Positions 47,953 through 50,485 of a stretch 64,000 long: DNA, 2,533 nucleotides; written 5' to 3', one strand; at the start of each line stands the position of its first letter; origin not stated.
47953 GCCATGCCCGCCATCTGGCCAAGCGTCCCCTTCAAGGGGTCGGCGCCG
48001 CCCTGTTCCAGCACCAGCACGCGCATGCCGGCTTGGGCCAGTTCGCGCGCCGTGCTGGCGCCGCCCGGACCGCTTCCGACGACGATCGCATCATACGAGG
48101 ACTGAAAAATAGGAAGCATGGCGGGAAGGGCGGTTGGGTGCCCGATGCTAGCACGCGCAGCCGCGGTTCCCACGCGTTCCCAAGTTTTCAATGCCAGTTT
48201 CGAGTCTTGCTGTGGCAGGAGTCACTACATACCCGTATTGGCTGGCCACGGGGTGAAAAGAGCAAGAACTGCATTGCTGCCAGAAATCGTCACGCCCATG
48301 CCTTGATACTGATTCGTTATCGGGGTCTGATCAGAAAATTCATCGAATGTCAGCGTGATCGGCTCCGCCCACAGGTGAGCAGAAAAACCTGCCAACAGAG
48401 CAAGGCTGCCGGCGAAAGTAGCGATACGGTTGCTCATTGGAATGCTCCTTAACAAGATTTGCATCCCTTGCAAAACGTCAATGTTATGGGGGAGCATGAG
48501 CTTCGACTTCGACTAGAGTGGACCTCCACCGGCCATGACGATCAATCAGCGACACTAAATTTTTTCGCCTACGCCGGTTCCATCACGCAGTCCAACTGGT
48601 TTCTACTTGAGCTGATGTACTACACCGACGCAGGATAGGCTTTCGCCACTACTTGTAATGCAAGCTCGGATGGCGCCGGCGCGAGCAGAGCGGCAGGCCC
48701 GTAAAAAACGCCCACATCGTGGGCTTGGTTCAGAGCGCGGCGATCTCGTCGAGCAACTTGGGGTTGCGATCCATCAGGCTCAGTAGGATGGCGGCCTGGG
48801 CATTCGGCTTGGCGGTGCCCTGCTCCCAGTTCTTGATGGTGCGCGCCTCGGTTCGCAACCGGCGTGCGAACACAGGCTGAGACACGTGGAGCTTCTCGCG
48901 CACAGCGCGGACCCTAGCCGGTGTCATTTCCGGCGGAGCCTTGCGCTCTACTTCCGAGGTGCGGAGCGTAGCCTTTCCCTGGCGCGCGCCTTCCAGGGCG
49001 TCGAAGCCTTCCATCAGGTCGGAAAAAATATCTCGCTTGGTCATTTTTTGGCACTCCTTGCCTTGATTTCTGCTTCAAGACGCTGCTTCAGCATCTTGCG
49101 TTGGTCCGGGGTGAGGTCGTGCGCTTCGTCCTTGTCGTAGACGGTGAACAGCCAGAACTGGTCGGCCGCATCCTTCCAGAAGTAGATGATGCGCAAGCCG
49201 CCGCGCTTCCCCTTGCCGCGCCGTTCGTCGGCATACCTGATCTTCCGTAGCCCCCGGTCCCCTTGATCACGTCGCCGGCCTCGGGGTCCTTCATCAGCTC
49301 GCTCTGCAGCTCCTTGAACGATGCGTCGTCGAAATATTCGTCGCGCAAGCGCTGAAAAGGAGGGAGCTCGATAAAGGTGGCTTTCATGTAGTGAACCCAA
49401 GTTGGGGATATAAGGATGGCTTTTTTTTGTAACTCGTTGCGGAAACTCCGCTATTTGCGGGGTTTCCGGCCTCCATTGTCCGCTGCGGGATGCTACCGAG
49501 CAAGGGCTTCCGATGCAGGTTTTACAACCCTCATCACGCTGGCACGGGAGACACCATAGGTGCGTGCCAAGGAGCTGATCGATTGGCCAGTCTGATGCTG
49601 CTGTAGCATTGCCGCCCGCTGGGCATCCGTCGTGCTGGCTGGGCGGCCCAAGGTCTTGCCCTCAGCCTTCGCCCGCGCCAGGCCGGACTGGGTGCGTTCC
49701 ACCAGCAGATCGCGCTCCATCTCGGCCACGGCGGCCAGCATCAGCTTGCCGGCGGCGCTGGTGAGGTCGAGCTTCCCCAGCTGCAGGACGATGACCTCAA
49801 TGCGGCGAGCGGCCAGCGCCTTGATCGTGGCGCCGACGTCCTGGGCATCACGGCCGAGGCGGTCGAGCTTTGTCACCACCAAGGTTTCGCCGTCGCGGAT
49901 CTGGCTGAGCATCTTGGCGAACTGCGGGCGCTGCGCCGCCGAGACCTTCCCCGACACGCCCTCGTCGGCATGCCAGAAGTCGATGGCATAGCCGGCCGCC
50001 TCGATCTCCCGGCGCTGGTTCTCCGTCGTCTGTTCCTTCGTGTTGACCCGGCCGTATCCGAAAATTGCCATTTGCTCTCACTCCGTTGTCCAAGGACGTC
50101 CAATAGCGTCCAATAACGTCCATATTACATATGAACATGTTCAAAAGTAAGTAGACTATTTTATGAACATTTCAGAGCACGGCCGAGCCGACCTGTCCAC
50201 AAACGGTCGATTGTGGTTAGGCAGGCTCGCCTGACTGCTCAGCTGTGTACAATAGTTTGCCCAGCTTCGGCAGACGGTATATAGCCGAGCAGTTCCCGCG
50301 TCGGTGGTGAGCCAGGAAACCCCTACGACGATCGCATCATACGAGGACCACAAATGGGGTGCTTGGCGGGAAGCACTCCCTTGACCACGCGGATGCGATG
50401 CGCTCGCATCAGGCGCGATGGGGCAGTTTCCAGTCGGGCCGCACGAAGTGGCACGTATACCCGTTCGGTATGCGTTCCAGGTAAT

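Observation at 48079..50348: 2.25-kb islet bounded by a perfect 24-bp direct repeat that duplicates the 5' end of an oxidoreductase gene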

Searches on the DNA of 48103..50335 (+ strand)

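Call 7: search_dna_similar(query=window:48103-50324:+, collection=plasmids, mode=distant, max_rows=25)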
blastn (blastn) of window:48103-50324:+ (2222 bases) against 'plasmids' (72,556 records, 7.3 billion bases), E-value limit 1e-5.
Records with a match: 341; places in all: 348; records where one place covers at least 80% of the query: 0.
Best place of each record, by identity: 90-95% 13; 80-90% 1; 60-80% 327.
By first word of the organism name: Ralstonia 117; Agrobacterium 50; Erwinia 29; Enterobacter 29; Sinorhizobium 17; Escherichia 16; Burkholderia 13; Methylobacterium 10; Rhizobium 7; Klebsiella 7; and 25 more.
By predicted mobility (MOB-suite, as given by PLSDB): non-mobilizable 140; mobilizable 128; conjugative 73.
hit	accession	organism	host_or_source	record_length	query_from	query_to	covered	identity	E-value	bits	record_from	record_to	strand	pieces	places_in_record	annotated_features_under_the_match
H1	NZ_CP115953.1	Ralstonia solanacearum CFBP2957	Solanum lycopersicum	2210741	688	1183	22%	69.1%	1e-40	177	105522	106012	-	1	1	none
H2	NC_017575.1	Ralstonia solanacearum Po82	-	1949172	688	1183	22%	69.0%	5e-40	175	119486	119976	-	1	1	none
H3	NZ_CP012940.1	Ralstonia solanacearum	plantain,cell culture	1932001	688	1183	22%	69.0%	5e-40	175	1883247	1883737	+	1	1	none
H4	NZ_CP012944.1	Ralstonia solanacearum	Cucumis sativus,cell culture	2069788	688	1183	22%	69.0%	5e-40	175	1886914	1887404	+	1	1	none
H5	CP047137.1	Ralstonia solanacearum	Potato,Single cell,tuber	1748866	688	1183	22%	69.0%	5e-40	175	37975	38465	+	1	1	transcriptional regulator | toxin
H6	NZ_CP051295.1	Ralstonia solanacearum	Plantain,cell culture,stem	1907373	688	1183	22%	69.0%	5e-40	175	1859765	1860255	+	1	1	none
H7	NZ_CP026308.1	Ralstonia solanacearum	Musa sp.,pure culture,plants with Moko ...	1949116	688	1183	22%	69.0%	5e-40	175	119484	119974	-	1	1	none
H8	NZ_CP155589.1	Ralstonia solanacearum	Musa sp.,cell culture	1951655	688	1183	22%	69.0%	5e-40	175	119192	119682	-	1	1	none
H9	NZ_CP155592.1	Ralstonia solanacearum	Musa sp.,cell culture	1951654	688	1183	22%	69.0%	5e-40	175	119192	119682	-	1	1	none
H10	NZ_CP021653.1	Ralstonia solanacearum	Solanum lycopersicum,Tomato with ...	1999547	688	1183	22%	68.8%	6e-39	170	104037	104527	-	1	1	none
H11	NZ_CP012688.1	Ralstonia solanacearum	Solanum commersonii,whole organism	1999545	688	1183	22%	68.8%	6e-39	170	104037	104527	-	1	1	none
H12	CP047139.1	Ralstonia solanacearum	Potato,Single cell,tuber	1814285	688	1183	22%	68.8%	6e-39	170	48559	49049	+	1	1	transcriptional regulator | toxin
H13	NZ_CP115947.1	Ralstonia solanacearum MolK2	Musa sp.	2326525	688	1183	22%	68.5%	3e-37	165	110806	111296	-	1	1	record has no annotation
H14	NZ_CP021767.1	Ralstonia solanacearum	Solanum lycopersicum,Tomato with ...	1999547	688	1183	22%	68.3%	4e-35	159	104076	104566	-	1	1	none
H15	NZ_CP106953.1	Eleftheria terrae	soil sample,soil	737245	1534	1960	19%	68.0%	1e-28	137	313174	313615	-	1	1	recombinase family protein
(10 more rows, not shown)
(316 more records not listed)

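Call 18: search_dna_similar(query=window:50060-50335:+, collection=plasmids, mode=distant, max_evalue=0.01, max_rows=20)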
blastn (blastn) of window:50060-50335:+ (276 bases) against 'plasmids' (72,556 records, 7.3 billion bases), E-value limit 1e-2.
Records with a match: 75; places in all: 91; records where one place covers at least 80% of the query: 0.
Best place of each record, by identity: 90-95% 13; 80-90% 60; 60-80% 2.
By first word of the organism name: Burkholderia 62; Paraburkholderia 4; Massilia 2; Cupriavidus 2; Caballeronia 1; Mycetohabitans 1; Ralstonia 1; Janthinobacterium 1; Pandoraea 1.
By predicted mobility (MOB-suite, as given by PLSDB): mobilizable 50; conjugative 20; non-mobilizable 5.
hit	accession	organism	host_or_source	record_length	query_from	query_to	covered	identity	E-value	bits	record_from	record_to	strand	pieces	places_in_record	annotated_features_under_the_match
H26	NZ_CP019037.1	Massilia putida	Soil,wolfram mine tailing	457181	170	263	34%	78.0%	1e-10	74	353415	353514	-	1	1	IS3 family transposase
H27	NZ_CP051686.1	Massilia forsythiae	cell culture,Flower of Forsythia koreana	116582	170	263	34%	78.0%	1e-10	74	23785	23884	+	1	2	none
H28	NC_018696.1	Paraburkholderia phenoliruptrix BR3459a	Mimosa flocculosa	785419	194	251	21%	83.3%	1e-5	57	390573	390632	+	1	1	IS3 family transposase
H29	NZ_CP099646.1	Paraburkholderia fungorum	Arabidopsis thaliana,pure culture,leaf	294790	194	251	21%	81.7%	5e-4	53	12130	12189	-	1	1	IS3 family transposase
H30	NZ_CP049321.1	Caballeronia sp. SBC2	whole organism,soil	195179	194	251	21%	81.7%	5e-4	53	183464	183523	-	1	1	IS3 family transposase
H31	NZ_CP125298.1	Paraburkholderia sabiae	Mimosa caesalpiniifolia,cell ...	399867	194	251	21%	81.7%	5e-4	53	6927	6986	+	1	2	IS3 family transposase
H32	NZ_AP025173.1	Cupriavidus sp. P-10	-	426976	194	249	20%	82.8%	1e-4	54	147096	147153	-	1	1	IS3 family transposase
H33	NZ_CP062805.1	Cupriavidus basilensis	Cell culture,Sediment of a freshwater ...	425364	194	249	20%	82.8%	1e-4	54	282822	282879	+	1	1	IS3 family transposase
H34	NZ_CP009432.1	Burkholderia glumae LMG 2196 = ATCC 33617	Oryza sativa, grain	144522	194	237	16%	91.1%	9e-7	61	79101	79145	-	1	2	IS3-like element IS1416 family transposase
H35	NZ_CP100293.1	Burkholderia glumae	cell culture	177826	194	237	16%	91.1%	9e-7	61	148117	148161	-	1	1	IS3-like element IS1416 family transposase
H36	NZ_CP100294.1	Burkholderia glumae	cell culture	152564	194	237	16%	91.1%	9e-7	61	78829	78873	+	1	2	none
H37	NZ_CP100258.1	Burkholderia glumae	cell culture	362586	194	237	16%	91.1%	9e-7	61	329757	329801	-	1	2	IS3-like element IS1416 family transposase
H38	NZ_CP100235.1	Burkholderia glumae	cell culture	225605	194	237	16%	91.1%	9e-7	61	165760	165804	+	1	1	IS3-like element IS1416 family transposase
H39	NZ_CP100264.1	Burkholderia glumae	cell culture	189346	194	237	16%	91.1%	9e-7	61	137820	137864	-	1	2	IS3-like element IS1416 family transposase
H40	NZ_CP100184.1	Burkholderia glumae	cell culture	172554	194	237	16%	91.1%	9e-7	61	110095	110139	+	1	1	none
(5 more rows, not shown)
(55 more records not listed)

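Call 20: get_annotated_region(hit=H26, flank=3000)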
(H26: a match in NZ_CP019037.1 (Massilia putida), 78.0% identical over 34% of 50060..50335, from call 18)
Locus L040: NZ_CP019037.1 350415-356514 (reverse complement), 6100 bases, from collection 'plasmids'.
description: Massilia putida strain 6NM-7 plasmid unnamed2, complete sequence
organism: Massilia putida (NCBI taxid 1141883)
taxonomy: Bacteria; Pseudomonadota; Betaproteobacteria; Burkholderiales; Oxalobacteraceae; Massilia; Massilia putida
host: -; source: Soil,wolfram mine tailing; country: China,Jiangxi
typing (MOB-suite, as given by PLSDB): mobilizable; relaxase MOBP,MOBP
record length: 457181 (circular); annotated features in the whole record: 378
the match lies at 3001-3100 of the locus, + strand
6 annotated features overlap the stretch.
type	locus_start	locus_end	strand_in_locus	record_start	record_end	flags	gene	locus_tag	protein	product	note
CDS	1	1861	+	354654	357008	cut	ppsA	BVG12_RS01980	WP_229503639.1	phosphoenolpyruvate synthase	GO:0016310 - phosphorylation [Evidence IEA]; GO:0006090 - pyruvate metabolic process [Evidence IEA]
CDS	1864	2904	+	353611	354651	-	-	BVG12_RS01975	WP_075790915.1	PrpF domain-containing protein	-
CDS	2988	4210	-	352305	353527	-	-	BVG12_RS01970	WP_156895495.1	IS3 family transposase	-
CDS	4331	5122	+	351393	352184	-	-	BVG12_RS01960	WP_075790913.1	SDR family oxidoreductase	-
CDS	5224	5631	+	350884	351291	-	-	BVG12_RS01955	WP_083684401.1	cytochrome c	-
CDS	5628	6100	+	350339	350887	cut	-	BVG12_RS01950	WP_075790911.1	hypothetical protein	-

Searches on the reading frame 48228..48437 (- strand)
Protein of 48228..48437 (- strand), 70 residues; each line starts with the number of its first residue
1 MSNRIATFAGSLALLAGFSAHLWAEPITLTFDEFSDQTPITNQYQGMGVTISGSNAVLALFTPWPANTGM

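Call 46: find_homologous_proteins(query=window:48228-48437:-, max_evalue=0.001)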
Query seq(70 aa) (70 aa): 1 proteins with E <= 0.001 among 2 candidates.
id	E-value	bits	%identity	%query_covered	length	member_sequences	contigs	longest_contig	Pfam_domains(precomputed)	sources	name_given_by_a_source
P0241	2.1e-37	143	99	100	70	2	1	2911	-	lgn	-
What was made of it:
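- Tried and rejected: The word-indexed protein search for the 70-aa fragment found only itself (call 46).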

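Call 55: search_protein_representatives(protein=window:48228-48437:-)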
Query: 70 residues. Proteins with E-value up to 0.001 (for the whole library): 35; up to 1e-10: 3; up to 1e-30: 2. The best 35 are listed.
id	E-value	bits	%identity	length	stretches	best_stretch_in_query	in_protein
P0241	6.5e-38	143.1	99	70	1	1-70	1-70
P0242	2.8e-33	128.5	48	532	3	5-68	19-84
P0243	8.3e-15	70.2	34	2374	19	22-60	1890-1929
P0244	1.1e-10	57.2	48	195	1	4-69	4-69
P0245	6.9e-10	54.6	56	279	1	7-69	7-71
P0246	1.8e-09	53.3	62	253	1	23-69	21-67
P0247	3.9e-08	49.1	49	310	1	7-69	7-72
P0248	5.9e-08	48.5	48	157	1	5-68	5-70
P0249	1.0e-07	47.8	50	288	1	17-68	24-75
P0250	2.4e-07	46.6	43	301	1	1-68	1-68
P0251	2.4e-07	46.6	54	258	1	14-69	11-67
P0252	3.5e-07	46.1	45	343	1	5-68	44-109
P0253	1.4e-06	44.2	46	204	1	13-66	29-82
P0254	2.0e-06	43.7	53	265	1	13-67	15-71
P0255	3.3e-06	43.0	45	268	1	9-66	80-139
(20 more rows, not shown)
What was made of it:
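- The other islet end is a truncated gene (call 55).
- Tried and rejected: The exhaustive HMMER search was needed (call 55).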

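Call 56: search_protein_families(library=ncbifam, proteins=[P0244, P0245, P0246, P0247, P0250, P0251], max_evalue=0.01)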
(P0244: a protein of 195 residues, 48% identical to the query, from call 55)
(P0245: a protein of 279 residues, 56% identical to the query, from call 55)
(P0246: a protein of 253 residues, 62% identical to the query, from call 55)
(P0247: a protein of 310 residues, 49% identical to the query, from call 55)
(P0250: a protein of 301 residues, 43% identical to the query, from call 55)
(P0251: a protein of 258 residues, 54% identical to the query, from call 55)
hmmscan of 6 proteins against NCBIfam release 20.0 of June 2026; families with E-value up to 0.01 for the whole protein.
P0244 (195 aa): 14 families
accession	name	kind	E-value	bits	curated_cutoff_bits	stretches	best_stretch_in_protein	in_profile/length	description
NF041538.1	PEP_EDSA_1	subfamily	5.1e-08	32.9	100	1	19-190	148-307/307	EDSAP-1 family PEP-CTERM protein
NF033554.9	floc_PepA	equivalog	8.8e-08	32.3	80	1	36-190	130-260/261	flocculation-associated PEP-CTERM protein PepA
NF038125.1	PEP_CTERM_THxN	subfamily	4e-07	29.9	85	1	160-190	215-246/246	THxN family PEP-CTERM protein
NF038120.1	PEP_CTERM_QFxxD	subfamily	5.7e-07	29.6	80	1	148-189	177-215/215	NF038120 family PEP-CTERM protein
NF038129.1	PEP_NF038129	equivalog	1.3e-06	28.4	65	1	151-190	152-194/194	NF038129 family PEP-CTERM protein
NF038124.1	PEP_CTERM_TLD_A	exception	4.9e-06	26.3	100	1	134-190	175-234/235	PEP_CTERM-anchored TLD domain-containing protein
TIGR02595.1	PEP_CTERM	domain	1.2e-05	25.8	16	1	167-191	1-24/24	PEP-CTERM sorting domain-containing protein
NF041927.1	Xrt_dep_XDP1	equivalog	3.3e-05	24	125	1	164-190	216-242/242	exosortase-dependent surface protein XDP1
NF038118.1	PEP_CTERM_CCXG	equivalog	3.8e-05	23.5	90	1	163-190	172-199/199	CCXG family PEP-CTERM protein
NF038126.1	PEP_CTERM_FxDxF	subfamily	0.0005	20.4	50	1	139-190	116-165/165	FxDxF family PEP-CTERM protein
TIGR04174.1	IPTL_CTERM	subfamily_domain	0.00089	19.5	20.5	1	170-191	6-27/27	IPTL-CTERM sorting domain-containing protein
NF033947.0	PEP-cistern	hypoth_equivalog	0.0018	18.1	60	1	150-189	163-195/195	cistern family PEP-CTERM protein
NF038119.1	PEP_CTERM_MHFG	equivalog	0.002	18.5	100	1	162-190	231-259/260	MHFG family PEP-CTERM protein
TIGR03370.1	VPLPA-CTERM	domain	0.0043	17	25.35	1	172-190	6-24/25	VPLPA-CTERM sorting domain-containing protein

P0245 (279 aa): 2 families
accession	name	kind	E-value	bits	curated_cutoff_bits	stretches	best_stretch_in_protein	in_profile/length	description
NF038112.1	myxo_dep_M36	subfamily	5.3e-19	66.9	1500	1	159-260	1179-1284/1604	myxosortase-dependent M36 family metallopeptidase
NF038111.1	rhom_dep_M36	equivalog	2e-07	28.8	1700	1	137-259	1153-1278/1315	rhombosortase-dependent M36 family metallopeptidase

P0246 (253 aa): 0 families

P0247 (310 aa): 0 families

P0250 (301 aa): 0 families

P0251 (258 aa): 0 families
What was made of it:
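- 48228..48437 (-): 70-codon N-terminal fragment (signal peptide plus about 45 aa) of a PEP-CTERM-type secreted protein, cut off where the native promoter sequence begins. The closest typed one carries a PEP-CTERM domain (call 56).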

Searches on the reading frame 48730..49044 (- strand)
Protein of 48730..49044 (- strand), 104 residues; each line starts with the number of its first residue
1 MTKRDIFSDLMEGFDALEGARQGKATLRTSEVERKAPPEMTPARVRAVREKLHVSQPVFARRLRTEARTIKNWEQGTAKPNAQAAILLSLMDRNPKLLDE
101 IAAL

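Call 6: search_protein_families(library=pfam, proteins=[window:48730-49044:-], max_evalue=0.01)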
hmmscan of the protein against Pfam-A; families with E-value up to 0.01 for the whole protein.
window:48730-49044:- (104 aa): 4 families
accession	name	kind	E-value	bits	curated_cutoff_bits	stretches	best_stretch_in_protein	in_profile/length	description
PF15731.11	MqsA_antitoxin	-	5.9e-07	30.1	30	1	30-101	58-130/131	Antitoxin component of bacterial toxin-antitoxin system, MqsA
PF12844.13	HTH_19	-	0.00015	22.1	30.2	1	44-83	3-42/64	Helix-turn-helix domain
PF13560.12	HTH_31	-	0.00044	21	27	1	43-84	4-46/64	Helix-turn-helix domain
PF01381.28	HTH_3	-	0.00079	19.8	23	1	45-89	1-45/55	Helix-turn-helix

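Call 43: find_encoding_contigs(protein=window:48730-49044:-, flank=6000, max_places=8)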
Protein window:48730-49044:- (104 aa): 1 contig read that carries it; 1 place shown.
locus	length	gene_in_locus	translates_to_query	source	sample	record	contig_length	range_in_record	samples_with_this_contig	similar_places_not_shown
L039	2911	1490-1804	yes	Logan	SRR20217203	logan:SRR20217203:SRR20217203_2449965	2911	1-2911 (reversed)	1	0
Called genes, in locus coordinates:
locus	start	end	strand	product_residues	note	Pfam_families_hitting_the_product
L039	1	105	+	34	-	?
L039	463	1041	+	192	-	PF00239:Resolvase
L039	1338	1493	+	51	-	-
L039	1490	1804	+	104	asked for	PF15731:MqsA_antitoxin (weak)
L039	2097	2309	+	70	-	-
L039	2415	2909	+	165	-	?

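Call 61: search_protein_families(library=ncbifam, proteins=[window:48730-49044:-], max_evalue=0.001)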
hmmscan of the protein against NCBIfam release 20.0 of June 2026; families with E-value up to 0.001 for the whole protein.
window:48730-49044:- (104 aa): 6 families
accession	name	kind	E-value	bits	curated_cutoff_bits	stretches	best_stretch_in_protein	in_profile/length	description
TIGR03830.1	CxxCG_CxxCG_HTH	subfamily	2.7e-13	49.8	61.8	1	23-101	48-126/127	type II TA system antitoxin MqsA family protein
NF041265.1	NadS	equivalog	1.8e-11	44.2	60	1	42-103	32-93/94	NadS family protein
TIGR00270.2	TIGR00270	equivalog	0.00025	20.9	110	1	43-85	78-120/159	multiprotein bridging factor aMBF1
NF047542.1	telomere_Tap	equivalog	0.00049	18.9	600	1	41-84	18-61/695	telomere-associated protein Tap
NF041951.1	phage_RstR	subfamily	0.00068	19.9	80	1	43-86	5-48/108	RstR family transcriptional repressor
NF007257.0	PRK09706.1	subfamily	0.00076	19.3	101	0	42-88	7-53/135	transcriptional repressor DicA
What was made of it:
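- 48730..49044 (-): HTH antitoxin gene (NadS/MqsA-like), intact. Pfam and NCBIfam (calls 6, 61).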

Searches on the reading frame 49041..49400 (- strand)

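Call 6: search_protein_families(library=pfam, proteins=[window:49041-49400:-, window:49088-49387:-], max_evalue=0.01)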
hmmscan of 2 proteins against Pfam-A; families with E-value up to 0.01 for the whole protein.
window:49041-49400:- (119 aa): 1 family
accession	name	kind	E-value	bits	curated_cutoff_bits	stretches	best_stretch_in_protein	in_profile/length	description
PF06296.18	RelE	-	0.00056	20.6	27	1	59-106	49-95/120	RelE toxin of RelE / RelB toxin-antitoxin system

window:49088-49387:- (99 aa): 0 families
